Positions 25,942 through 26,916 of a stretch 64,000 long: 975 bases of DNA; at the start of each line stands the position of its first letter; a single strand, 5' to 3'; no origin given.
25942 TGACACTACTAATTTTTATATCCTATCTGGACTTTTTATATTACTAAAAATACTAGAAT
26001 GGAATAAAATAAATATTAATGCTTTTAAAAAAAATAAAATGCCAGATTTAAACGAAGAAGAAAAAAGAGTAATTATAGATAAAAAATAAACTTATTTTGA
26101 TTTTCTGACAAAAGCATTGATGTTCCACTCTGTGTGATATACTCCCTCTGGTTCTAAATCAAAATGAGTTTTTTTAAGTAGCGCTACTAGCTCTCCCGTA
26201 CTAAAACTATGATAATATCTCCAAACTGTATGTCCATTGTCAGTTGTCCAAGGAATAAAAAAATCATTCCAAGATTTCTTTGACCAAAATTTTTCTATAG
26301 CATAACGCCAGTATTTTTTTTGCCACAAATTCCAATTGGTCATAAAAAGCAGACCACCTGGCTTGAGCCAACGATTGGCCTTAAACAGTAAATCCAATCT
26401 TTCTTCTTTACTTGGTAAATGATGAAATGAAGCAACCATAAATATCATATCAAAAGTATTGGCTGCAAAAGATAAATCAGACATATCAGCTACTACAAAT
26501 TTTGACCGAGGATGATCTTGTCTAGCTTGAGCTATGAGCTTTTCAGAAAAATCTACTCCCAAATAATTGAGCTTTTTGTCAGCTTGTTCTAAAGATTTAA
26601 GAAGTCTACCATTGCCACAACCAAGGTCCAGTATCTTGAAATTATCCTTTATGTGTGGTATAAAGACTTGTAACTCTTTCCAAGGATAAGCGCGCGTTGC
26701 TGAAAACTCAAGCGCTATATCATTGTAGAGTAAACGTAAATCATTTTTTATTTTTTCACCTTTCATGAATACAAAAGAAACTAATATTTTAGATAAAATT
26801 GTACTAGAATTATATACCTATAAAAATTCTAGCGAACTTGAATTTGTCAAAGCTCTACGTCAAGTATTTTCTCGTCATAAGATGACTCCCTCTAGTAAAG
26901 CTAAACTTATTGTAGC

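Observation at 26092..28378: Divergent gene pair: bacterial Elp3 homolog and a Trm9-like methyltransferase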

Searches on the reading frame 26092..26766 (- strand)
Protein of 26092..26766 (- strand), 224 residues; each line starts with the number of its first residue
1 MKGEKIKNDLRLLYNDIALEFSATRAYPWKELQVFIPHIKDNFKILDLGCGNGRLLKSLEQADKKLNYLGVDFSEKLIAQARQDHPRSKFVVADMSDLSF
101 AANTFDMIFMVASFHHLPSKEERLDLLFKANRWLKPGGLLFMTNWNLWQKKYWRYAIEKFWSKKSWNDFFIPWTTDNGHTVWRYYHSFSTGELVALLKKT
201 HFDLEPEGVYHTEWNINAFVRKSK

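Call 3: search_protein_families(library=pfam, proteins=[window:26092-26766:-], max_evalue=0.01)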
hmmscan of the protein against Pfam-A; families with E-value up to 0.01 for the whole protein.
window:26092-26766:- (224 aa): 14 families
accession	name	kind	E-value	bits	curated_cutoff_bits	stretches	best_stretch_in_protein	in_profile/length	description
PF13649.12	Methyltransf_25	-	1.9e-22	80.2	27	1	45-138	1-97/97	Methyltransferase domain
PF08241.18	Methyltransf_11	-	4.4e-22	79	21.2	1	46-141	1-94/95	Methyltransferase domain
PF13847.12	Methyltransf_31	-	4e-17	62.7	27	1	39-146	1-113/145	Methyltransferase domain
PF08242.18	Methyltransf_12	-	5.3e-17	62.8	30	1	46-140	1-98/98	Methyltransferase domain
PF13489.12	Methyltransf_23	-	2.3e-14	53.9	27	1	31-159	12-124/164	Methyltransferase domain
PF01209.24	Ubie_methyltran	-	1.1e-07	31.9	20.1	1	28-154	34-163/233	ubiE/COQ5 methyltransferase family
PF05175.20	MTS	-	1.9e-07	31.3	23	1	33-142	21-138/170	Methyltransferase small domain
PF07021.18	MetW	-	1.8e-06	28.2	21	1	36-120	8-91/193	Methionine biosynthesis protein MetW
PF02390.23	Methyltransf_4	-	0.00011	22.2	24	1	44-85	4-45/173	Putative methyltransferase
PF05148.21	Methyltransf_8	-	0.00032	21.1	27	1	25-143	53-157/219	Hypothetical methyltransferase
PF03291.22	mRNA_G-N7_MeTrfase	-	0.00032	20.3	26.6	1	35-107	52-119/315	mRNA (guanine-N(7))-methyltransferase domain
PF13679.12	Methyltransf_32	-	0.00035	21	27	1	40-97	24-84/143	Methyltransferase domain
PF02353.26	CMAS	-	0.0013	18.6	27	1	39-144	60-166/273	Mycolic acid cyclopropane synthetase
PF08003.17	Methyltransf_9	-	0.0014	18.1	23.8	1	27-143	102-218/315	Protein of unknown function (DUF1698)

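Call 4: search_protein_families(library=ncbifam, proteins=[window:26092-26766:-], max_evalue=0.01)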
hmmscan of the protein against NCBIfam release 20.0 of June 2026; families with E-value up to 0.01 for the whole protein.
window:26092-26766:- (224 aa): 48 families (the best 25 are shown)
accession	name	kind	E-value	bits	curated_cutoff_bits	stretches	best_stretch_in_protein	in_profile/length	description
NF045667.1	MTase_DVU1556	equivalog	3.4e-16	59.3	155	1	39-143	20-120/213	DVU_1556 family methyltransferase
TIGR02072.1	BioC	equivalog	2.3e-15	57.1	184.95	1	41-144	34-134/244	malonyl-ACP O-methyltransferase BioC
NF002463.0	PRK01683.1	equivalog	5.4e-15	55.7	297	1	19-142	10-128/258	trans-aconitate 2-methyltransferase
NF001244.0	PRK00216.1-5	equivalog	2.5e-12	46.6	216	1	21-161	28-171/236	bifunctional demethylmenaquinone methyltransferase/2-methoxy-6-polyprenyl-1,4-benzoquinol methylase UbiE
TIGR01934.1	MenG_MenH_UbiE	subfamily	5e-12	45.6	158.35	1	23-163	21-161/223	ubiquinone/menaquinone biosynthesis methyltransferase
NF040539.1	AST_met_ArsM_2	exception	8.1e-12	45.5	240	1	40-145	55-166/262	putative arsinothricin biosynthesis methyltransferase ArsM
NF043040.1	corrin_prot_MT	hypoth_equivalog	1e-11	44.7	180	1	40-144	39-149/216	corrinoid protein-associated methyltransferase CpaM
TIGR01983.1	UbiG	equivalog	1.7e-10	40.6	102.95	1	34-152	45-161/228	bifunctional 2-polyprenyl-6-hydroxyphenol methylase/3-demethylubiquinol 3-O-methyltransferase UbiG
NF010703.0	PRK14103.1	equivalog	2.2e-09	37.1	320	1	18-140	7-122/256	trans-aconitate 2-methyltransferase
NF045825.1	FAmtase_mtf2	equivalog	2.9e-09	36.5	400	1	44-145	61-161/248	fatty-acid O-methyltransferase Mtf2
NF041820.1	daptide_MTase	equivalog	3.6e-09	36.4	175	1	44-146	39-146/243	daptide-type RiPP biosynthesis methyltransferase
NF008300.0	PRK11088.1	equivalog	1.4e-08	34.6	303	1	41-133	85-176/272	23S rRNA (guanine(745)-N(1))-methyltransferase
NF041536.1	ArsM_DUF2284_UU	exception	1.9e-08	33.1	575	1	37-144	72-182/459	arsenite methyltransferase/DUF2284 domain selenoprotein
NF007610.0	PRK10258.1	equivalog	2.4e-08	33.6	342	1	41-143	42-139/251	malonyl-ACP O-methyltransferase BioC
TIGR02081.1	metW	equivalog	7.9e-08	32.1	189.5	1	32-128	4-99/194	methionine biosynthesis protein MetW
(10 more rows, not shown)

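Call 6: search_solved_structures(query=window:26092-26766:-, max_evalue=0.001, show_alignments=3)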
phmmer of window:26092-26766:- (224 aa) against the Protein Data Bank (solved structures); distinct sequences matched with E-value up to 0.001: 80 (the best 60 are shown).
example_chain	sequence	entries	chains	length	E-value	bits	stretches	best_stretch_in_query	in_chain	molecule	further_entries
5cm2_Z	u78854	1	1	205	1.3e-16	64.1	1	23-198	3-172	TRNA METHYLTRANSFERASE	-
5wp5_A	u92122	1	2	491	3.5e-14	56.2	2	38-145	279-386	Phosphomethylethanolamine N-methyltransferase 2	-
3sm3_A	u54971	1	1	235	1.2e-13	54.4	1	37-206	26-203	SAM-dependent methyltransferases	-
5wp4_A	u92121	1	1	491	1.1e-12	51.2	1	38-145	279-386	Phosphoethanolamine N-methyltransferase 1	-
4iv8_A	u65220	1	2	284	2.3e-12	50.2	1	38-166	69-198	Phosphoethanolamine N-methyltransferase,putative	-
4mwz_A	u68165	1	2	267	3.1e-11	46.5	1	40-164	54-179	Phosphoethanolamine N-methyltransferase, putative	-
4iv0_A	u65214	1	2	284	3.5e-11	46.4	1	40-164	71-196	Phosphoethanolamine N-methyltransferase, putative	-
6uak_A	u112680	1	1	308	6e-11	45.6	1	38-141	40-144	SAM dependent methyltransferase LahSB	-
1ve3_A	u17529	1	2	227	3.9e-10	42.9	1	34-147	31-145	hypothetical protein PH0226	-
4r6w_A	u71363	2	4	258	6.4e-09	38.9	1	39-164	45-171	Phosphoethanolamine N-methyltransferase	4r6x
3bkw_A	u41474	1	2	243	3.6e-08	36.5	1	26-145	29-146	S-adenosylmethionine dependent methyltransferase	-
3ujd_A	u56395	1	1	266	4.7e-08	36.1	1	39-164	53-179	Phosphoethanolamine N-methyltransferase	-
3uj6_A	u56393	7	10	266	4.7e-08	36.1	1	39-164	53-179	Phosphoethanolamine N-methyltransferase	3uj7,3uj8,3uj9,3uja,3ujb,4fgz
3ccf_A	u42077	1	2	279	5.3e-08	35.9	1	43-204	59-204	Cyclopropane-fatty-acyl-phospholipid synthase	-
9fcy_A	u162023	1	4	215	2.2e-07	33.9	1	39-141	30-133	SAM-dependent methyltransferase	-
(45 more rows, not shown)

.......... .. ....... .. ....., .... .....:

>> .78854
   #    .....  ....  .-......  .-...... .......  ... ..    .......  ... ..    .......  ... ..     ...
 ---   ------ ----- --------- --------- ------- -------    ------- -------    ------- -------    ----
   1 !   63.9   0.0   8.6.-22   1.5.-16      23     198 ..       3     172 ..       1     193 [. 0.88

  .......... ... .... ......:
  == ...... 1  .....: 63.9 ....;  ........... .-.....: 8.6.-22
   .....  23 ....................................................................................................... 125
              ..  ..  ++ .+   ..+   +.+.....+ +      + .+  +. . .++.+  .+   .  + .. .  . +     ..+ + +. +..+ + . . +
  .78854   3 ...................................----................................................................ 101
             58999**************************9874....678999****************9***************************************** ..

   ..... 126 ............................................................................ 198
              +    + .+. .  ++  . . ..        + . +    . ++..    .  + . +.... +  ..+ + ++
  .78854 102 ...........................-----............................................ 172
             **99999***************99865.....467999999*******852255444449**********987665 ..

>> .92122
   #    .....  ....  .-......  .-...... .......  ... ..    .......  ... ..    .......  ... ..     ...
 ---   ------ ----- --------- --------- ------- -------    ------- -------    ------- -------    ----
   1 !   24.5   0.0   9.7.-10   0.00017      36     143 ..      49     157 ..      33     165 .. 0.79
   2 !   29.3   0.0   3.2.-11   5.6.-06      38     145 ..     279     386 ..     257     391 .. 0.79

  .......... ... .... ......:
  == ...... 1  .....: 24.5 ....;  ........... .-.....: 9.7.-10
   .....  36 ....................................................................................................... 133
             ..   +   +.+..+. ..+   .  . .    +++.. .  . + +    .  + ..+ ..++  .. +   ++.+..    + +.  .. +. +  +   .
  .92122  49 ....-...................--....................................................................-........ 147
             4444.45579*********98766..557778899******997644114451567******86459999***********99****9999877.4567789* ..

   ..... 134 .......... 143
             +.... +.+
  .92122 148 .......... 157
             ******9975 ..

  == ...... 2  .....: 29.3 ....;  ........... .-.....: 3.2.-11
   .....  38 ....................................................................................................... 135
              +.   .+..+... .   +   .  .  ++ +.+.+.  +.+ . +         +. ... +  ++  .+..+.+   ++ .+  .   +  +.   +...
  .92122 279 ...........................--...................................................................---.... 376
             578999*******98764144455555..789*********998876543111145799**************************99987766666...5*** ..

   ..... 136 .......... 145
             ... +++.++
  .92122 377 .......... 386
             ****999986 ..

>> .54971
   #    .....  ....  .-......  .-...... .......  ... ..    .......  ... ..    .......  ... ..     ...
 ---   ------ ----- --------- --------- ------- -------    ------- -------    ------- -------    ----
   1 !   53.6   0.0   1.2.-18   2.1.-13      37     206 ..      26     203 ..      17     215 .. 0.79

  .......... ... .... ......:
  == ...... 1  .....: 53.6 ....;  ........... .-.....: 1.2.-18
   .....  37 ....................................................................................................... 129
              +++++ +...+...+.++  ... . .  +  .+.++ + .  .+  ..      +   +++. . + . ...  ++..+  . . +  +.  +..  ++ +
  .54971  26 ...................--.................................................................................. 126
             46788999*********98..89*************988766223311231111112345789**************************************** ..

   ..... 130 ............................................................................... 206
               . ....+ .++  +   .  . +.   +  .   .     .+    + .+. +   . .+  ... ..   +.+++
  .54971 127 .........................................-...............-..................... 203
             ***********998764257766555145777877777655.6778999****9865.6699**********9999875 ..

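Call 8: find_homologous_proteins(query=window:26092-26766:-, max_evalue=0.00001)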
Query window:26092-26766:- (224 aa): 1158 proteins with E <= 0.00001 among 1477 candidates; the best 120 are listed.
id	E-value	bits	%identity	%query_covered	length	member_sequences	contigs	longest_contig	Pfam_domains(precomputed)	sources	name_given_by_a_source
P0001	8.8e-152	521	100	100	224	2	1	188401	PF07021.19,PF13847.13,PF13489.13,PF05175.21,PF13649.13,PF01209.25,PF08241.19,PF08242.19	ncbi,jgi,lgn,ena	ncbi:MAG: class I SAM-dependent methyltransferase [Patescibacteria group bacterium]|jgi:ubiquinone/m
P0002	4.9e-134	463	88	100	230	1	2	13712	PF07021.19,PF13847.13,PF13489.13,PF05175.21,PF13649.13,PF01209.25,PF08241.19,PF08242.19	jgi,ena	-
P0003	2.0e-131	455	87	100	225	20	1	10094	PF07021.19,PF13847.13,PF13489.13,PF05175.21,PF13649.13,PF01209.25,PF08241.19,PF08242.19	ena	-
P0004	3.2e-127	441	83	100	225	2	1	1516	PF07021.19,PF13847.13,PF13489.13,PF05175.21,PF13649.13,PF02390.24,PF01209.25,PF08241.19,PF08242.19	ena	-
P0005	3.6e-127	441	83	100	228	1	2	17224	PF07021.19,PF13847.13,PF13489.13,PF05175.21,PF13649.13,PF01209.25,PF08241.19,PF08242.19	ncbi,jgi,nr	ncbi:MAG: class I SAM-dependent methyltransferase [Ignavibacteriales bacterium]|nr:MAG: class I SAM-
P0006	8.0e-127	440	82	100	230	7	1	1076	PF07021.19,PF13847.13,PF13489.13,PF13649.13,PF01209.25,PF08241.19,PF08242.19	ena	-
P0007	8.9e-123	426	85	96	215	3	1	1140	PF07021.19,PF13847.13,PF13489.13,PF05175.21,PF13649.13,PF02390.24,PF01209.25,PF08241.19,PF08242.19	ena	-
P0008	1.4e-119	416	82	95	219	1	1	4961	PF07021.19,PF13847.13,PF13489.13,PF05175.21,PF13649.13,PF02390.24,PF01209.25,PF08241.19,PF08242.19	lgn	-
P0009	6.0e-115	401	77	95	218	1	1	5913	PF07021.19,PF13847.13,PF13489.13,PF05175.21,PF13649.13,PF01209.25,PF08241.19,PF08242.19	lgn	-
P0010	5.1e-113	394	78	94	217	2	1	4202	PF07021.19,PF13847.13,PF13489.13,PF05175.21,PF13649.13,PF01209.25,PF08241.19,PF08242.19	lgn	-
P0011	6.9e-111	387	71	100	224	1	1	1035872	PF13847.13,PF13489.13,PF05175.21,PF13649.13,PF01209.25,PF08241.19,PF08242.19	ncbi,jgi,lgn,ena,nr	ncbi:class I SAM-dependent methyltransferase [Patescibacteria group bacterium]|nr:class I SAM-depend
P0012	7.2e-108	378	72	99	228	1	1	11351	PF07021.19,PF13847.13,PF13489.13,PF05175.21,PF13649.13,PF01209.25,PF08241.19,PF08242.19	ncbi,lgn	-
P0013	4.3e-104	365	68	100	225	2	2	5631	PF07021.19,PF13847.13,PF13489.13,PF05175.21,PF13649.13,PF01209.25,PF08241.19,PF08242.19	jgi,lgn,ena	-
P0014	2.9e-102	359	68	99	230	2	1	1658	PF07021.19,PF13847.13,PF13489.13,PF05175.21,PF13649.13,PF01209.25,PF08241.19,PF08242.19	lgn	-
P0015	2.2e-101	356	69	99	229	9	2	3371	PF07021.19,PF13847.13,PF13489.13,PF05175.21,PF13649.13,PF01209.25,PF08241.19,PF08242.19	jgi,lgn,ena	-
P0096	1.1e-49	187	47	84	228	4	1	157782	PF13847.13,PF13489.13,PF13649.13,PF08241.19,PF08242.19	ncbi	-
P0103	7.7e-48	181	41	94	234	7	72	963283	PF13489.13,PF02353.27,PF03141.23,PF08241.19,PF07021.19,PF13847.13,PF03848.21,PF05175.21,PF13649.13,PF05148.22,PF01209.25,PF08242.19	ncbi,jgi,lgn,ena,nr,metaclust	ncbi:class I SAM-dependent methyltransferase [bacterium]|jgi:tRNA (uracil-5-)-methyltransferase TRM9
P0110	9.3e-47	178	45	90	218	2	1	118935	PF07021.19,PF13847.13,PF13489.13,PF13649.13,PF01209.25,PF08241.19,PF08242.19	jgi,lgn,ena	-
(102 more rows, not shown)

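Call 21: search_solved_structures(query=A1, max_evalue=0.00001, show_alignments=2)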
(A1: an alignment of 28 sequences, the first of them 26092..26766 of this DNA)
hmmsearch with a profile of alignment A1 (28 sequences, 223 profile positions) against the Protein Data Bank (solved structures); distinct sequences matched with E-value up to 0.00001: 170 (the best 60 are shown).
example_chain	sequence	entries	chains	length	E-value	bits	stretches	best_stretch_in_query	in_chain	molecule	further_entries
5cm2_Z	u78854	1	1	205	2.3e-29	105.6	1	23-220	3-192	TRNA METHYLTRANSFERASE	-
3sm3_A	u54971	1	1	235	1e-24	90.5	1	34-204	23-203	SAM-dependent methyltransferases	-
5wp5_A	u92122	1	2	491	1.9e-22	83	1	36-142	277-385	Phosphomethylethanolamine N-methyltransferase 2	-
1ve3_A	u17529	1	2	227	4.2e-22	81.9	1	14-182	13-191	hypothetical protein PH0226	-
5wp4_A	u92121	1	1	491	1.5e-21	80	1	37-142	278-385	Phosphoethanolamine N-methyltransferase 1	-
4iv8_A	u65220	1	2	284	1.7e-19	73.4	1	38-197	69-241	Phosphoethanolamine N-methyltransferase,putative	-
3l8d_A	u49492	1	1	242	3.1e-19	72.5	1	32-174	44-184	Methyltransferase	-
4r6w_A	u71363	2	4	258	7.7e-19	71.2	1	38-204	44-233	Phosphoethanolamine N-methyltransferase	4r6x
4mwz_A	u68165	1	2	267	1.6e-18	70.2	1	39-197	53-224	Phosphoethanolamine N-methyltransferase, putative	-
4iv0_A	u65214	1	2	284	1.9e-18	69.9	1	39-197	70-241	Phosphoethanolamine N-methyltransferase, putative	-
3dtn_A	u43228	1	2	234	3.1e-18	69.2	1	8-161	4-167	Putative Methyltransferase MM_2633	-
3ujd_A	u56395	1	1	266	1.6e-17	66.9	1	38-204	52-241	Phosphoethanolamine N-methyltransferase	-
3uj6_A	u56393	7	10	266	2.2e-17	66.4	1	38-204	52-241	Phosphoethanolamine N-methyltransferase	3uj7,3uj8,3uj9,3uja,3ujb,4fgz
3bus_A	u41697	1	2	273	1.2e-16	64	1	38-144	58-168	Methyltransferase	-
3ccf_A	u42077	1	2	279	1.3e-16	63.9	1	26-139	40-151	Cyclopropane-fatty-acyl-phospholipid synthase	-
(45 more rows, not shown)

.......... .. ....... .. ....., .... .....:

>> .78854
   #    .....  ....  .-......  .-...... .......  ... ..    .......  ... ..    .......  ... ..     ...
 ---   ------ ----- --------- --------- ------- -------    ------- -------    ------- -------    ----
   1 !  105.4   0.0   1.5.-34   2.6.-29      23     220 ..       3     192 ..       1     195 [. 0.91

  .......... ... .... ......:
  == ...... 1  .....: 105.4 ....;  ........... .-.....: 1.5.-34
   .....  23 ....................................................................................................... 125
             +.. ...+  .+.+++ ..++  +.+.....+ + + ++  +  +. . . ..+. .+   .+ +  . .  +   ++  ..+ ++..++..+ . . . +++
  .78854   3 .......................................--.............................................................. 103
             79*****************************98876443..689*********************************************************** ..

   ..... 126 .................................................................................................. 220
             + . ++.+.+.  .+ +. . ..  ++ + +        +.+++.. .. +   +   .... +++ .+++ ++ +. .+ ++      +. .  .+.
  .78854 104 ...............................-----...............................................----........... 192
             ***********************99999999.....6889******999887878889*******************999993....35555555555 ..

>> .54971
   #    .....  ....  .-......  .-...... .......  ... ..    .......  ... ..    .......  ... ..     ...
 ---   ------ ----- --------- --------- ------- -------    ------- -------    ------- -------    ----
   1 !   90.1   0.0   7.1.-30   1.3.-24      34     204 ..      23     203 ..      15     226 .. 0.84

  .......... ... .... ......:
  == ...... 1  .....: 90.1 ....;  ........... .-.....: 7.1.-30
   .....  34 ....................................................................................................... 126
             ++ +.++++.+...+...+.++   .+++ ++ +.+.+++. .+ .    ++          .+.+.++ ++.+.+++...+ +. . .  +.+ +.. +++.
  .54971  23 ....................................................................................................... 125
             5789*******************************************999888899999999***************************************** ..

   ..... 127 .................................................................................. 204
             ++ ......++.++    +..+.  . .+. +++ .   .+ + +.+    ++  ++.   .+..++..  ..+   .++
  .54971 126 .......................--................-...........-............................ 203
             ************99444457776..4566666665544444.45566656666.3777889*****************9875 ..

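Call 33: predict_structure(alignment_id=A2)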
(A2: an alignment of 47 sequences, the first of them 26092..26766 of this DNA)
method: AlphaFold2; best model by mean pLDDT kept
length: 224 residues; sequences in the alignment: 47
mean_pLDDT: 91.6   pTM: 0.89
mean pLDDT of the five models: 91.6, 88.5, 88.4, 88.4, 87.6
residues with pLDDT >= 90: 157; 70-90: 61; 50-70: 6; < 50: 0
segments of 3 or more residues with pLDDT < 50: none
pLDDT, mean of each block of 10 residues (from residue 1): 80 80 71 89 95 87 91 93 94 96 98 95 98 98 95 91 91 87 94 98 97 95 95
secondary structure, 60 per line:
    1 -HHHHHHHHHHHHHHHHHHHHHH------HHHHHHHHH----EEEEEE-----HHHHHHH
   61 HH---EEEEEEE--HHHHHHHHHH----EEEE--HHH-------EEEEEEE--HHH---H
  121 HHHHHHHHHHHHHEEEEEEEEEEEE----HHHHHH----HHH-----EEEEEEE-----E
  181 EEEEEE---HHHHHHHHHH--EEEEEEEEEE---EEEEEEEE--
elements in order: H2-23 H30-38 E43-48 H54-62 E66-72 H75-84 E89-92 E105-111 H120-133 E134-145 H150-155 E168-174 E180-186 H190-199 E202-211 E215-222

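Call 37: fold_search(model_id=the predicted structure, library=pdb)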
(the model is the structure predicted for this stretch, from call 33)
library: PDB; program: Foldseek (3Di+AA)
matches with E <= 10: 1983; with E <= 0.001: 1388
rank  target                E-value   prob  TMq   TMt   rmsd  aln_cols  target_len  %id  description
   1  5cm2_Z                2.1e-15  1.00  0.69  0.83   3.2       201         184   23  Structure of Y. lipolytica Trm9-Trm112 complex, a methyltransferase modifying U34 in the anticodon loop of some tRNAs (released 2015-10-21)
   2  3sm3                  5.6e-15  1.00  0.72  0.76   3.0       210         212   25  Crystal Structure of SAM-dependent methyltransferases Q8PUK2_METMA from Methanosarcina mazei. Northeast Structural Genom (released 2011-07-20)
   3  4iv8_A                5.4e-13  1.00  0.58  0.54   4.7       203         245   23  Crystal structure of N-methyl transferase from Plasmodium knowlesi complexed with S-adenosyl methionine (released 2014-02-19)
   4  3d2l_C                9.6e-13  1.00  0.67  0.62   5.8       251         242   18  Crystal structure of SAM-dependent methyltransferase (ZP_00538691.1) from EXIGUOBACTERIUM SP. 255-15 at 1.90 A resolut (released 2008-05-20)
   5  4iv0_A                1.2e-12  1.00  0.58  0.50   3.4       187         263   26  Crystal structure of N-methyl transferase from Plasmodium vivax complexed with S-adenosyl methionine and phosphate (released 2014-02-19)
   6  7f1e_A                1.4e-12  1.00  0.73  0.67   4.6       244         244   15  Structure of METTL6 bound with SAM (released 2022-01-12)
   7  9ri2_A                1.4e-12  1.00  0.63  0.62   5.1       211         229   22  Crystal structure of bacillithiol methyltransferase NmbA from Chlorobaculum tepidum (released 2025-12-10)
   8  3g5l_B                1.8e-12  1.00  0.62  0.64   6.5       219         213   18  Crystal structure of putative S-adenosylmethionine dependent methyltransferase from Listeria monocytogenes (released 2009-02-17)
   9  3g5l_A                1.8e-12  1.00  0.62  0.63   7.3       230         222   17  Crystal structure of putative S-adenosylmethionine dependent methyltransferase from Listeria monocytogenes (released 2009-02-17)
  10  4mwz_A                2.1e-12  1.00  0.58  0.51   3.3       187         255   26  Crystal structure of N-methyl transferase from Plasmodium vivax complexed with S-adenosyl methionine, phosphate and am (released 2014-10-01)
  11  4mwz_B                2.1e-12  1.00  0.57  0.49   3.4       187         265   26  Crystal structure of N-methyl transferase from Plasmodium vivax complexed with S-adenosyl methionine, phosphate and am (released 2014-10-01)
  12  8owx_B                2.2e-12  1.00  0.70  0.64   5.0       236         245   17  Crystal Structure of METTL6 bound to SAH (released 2024-05-08)
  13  1ve3_B                2.4e-12  1.00  0.67  0.66   5.4       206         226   21  Crystal structure of PH0226 protein from Pyrococcus horikoshii OT3 (released 2005-05-24)
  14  3bkw_A                2.4e-12  1.00  0.61  0.62   6.6       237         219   18  Crystal structure of S-adenosylmethionine dependent methyltransferase (NP_104914.1) from Mesorhizobium loti at 1.60 A  (released 2007-12-18)
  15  3d2l_A                2.4e-12  1.00  0.62  0.59   8.0       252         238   15  Crystal structure of SAM-dependent methyltransferase (ZP_00538691.1) from EXIGUOBACTERIUM SP. 255-15 at 1.90 A resolut (released 2008-05-20)
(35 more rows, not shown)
